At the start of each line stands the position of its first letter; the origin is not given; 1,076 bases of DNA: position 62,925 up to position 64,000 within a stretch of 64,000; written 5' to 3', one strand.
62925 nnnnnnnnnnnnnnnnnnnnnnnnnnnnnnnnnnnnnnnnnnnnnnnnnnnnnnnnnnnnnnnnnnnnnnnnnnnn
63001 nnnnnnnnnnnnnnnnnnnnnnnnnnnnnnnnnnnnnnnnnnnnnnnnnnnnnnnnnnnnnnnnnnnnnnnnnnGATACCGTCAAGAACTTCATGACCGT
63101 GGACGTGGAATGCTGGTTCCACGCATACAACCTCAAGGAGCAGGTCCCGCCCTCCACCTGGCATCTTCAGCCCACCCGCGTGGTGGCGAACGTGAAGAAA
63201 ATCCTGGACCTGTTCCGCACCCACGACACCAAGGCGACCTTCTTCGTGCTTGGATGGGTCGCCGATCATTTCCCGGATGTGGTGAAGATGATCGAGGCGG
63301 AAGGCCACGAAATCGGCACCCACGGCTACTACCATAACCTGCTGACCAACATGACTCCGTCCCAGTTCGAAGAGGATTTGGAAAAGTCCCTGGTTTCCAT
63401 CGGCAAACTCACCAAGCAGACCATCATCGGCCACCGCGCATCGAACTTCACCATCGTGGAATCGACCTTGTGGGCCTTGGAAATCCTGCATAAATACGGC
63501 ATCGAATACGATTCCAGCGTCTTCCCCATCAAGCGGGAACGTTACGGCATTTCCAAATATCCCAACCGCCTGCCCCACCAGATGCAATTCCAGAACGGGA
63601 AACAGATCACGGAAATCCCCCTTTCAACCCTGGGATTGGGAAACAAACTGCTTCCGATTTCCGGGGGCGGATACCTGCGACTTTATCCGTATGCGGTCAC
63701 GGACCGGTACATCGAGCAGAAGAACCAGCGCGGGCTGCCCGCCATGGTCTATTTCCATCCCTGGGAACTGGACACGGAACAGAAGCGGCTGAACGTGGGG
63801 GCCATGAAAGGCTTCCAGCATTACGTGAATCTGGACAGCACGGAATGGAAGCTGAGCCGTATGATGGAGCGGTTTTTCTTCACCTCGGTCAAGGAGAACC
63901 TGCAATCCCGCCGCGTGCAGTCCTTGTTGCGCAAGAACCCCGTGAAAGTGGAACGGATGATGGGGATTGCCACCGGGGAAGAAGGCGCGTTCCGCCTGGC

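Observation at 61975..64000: Unlisted long ORF encoding a three-domain fusion: initiating sugar transferase, STAS-like domain and PEP-CTERM-type (DUF3473) polysaccharide deacetylase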

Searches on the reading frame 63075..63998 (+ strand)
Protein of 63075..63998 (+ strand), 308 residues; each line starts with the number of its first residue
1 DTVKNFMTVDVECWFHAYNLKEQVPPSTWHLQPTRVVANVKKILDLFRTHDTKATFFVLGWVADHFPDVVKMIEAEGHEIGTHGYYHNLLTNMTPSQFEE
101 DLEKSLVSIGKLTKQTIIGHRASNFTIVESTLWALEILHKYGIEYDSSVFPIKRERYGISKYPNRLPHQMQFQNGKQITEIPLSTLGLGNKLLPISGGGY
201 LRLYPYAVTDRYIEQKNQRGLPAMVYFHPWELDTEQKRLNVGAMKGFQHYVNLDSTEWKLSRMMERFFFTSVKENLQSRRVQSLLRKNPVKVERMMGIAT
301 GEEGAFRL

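Call 56: search_solved_structures(query=window:63075-63998:+, max_evalue=0.01, show_alignments=4)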
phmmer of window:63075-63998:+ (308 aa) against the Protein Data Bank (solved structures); distinct sequences matched with E-value up to 0.01: 31.
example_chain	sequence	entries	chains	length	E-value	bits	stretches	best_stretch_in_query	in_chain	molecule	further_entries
3qbu_A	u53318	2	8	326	4.7e-12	48.8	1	39-150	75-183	Putative uncharacterized protein | peptidoglycan deacetylase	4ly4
5o6y_B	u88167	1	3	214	2.3e-11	46.6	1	41-112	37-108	Peptidoglycan N-acetylglucosamine deacetylase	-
5o6y_A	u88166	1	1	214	2.5e-11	46.5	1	41-112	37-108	Peptidoglycan N-acetylglucosamine deacetylase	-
4l1g_A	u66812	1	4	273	2.9e-11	46.2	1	41-112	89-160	Peptidoglycan N-acetylglucosamine deacetylase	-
7y51_A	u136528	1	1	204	7e-10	41.7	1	41-113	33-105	Predicted xylanase/chitin deacetylase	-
7fbw_A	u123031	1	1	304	1.4e-09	40.7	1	41-113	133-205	Predicted xylanase/chitin deacetylase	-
1ny1_A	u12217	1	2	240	3.6e-09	39.4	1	41-113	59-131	Probable polysaccharide deacetylase pdaA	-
5nc6_A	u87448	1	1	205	3.7e-09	39.3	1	42-102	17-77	Peptidoglycan N-acetylglucosamine deacetylase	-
5n1j_A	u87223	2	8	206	3.7e-09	39.3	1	42-102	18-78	Peptidoglycan N-acetylglucosamine deacetylase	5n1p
1w1a_1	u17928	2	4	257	4.1e-09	39.2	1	41-113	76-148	PROBABLE POLYSACCHARIDE DEACETYLASE PDAA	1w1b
1w17_A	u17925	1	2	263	4.3e-09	39.1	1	41-113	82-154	PROBABLE POLYSACCHARIDE DEACETYLASE PDAA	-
5nc9_A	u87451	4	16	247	4.7e-09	39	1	42-102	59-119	Peptidoglycan N-acetylglucosamine deacetylase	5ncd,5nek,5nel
5nc6_B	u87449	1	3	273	5.9e-09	38.7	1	42-102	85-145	Peptidoglycan N-acetylglucosamine deacetylase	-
7bly_A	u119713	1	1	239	8.4e-09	38.2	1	41-117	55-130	Aspergillus niger contig An12c0130, genomic contig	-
3rxz_A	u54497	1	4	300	1.2e-07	34.4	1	38-150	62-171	Polysaccharide deacetylase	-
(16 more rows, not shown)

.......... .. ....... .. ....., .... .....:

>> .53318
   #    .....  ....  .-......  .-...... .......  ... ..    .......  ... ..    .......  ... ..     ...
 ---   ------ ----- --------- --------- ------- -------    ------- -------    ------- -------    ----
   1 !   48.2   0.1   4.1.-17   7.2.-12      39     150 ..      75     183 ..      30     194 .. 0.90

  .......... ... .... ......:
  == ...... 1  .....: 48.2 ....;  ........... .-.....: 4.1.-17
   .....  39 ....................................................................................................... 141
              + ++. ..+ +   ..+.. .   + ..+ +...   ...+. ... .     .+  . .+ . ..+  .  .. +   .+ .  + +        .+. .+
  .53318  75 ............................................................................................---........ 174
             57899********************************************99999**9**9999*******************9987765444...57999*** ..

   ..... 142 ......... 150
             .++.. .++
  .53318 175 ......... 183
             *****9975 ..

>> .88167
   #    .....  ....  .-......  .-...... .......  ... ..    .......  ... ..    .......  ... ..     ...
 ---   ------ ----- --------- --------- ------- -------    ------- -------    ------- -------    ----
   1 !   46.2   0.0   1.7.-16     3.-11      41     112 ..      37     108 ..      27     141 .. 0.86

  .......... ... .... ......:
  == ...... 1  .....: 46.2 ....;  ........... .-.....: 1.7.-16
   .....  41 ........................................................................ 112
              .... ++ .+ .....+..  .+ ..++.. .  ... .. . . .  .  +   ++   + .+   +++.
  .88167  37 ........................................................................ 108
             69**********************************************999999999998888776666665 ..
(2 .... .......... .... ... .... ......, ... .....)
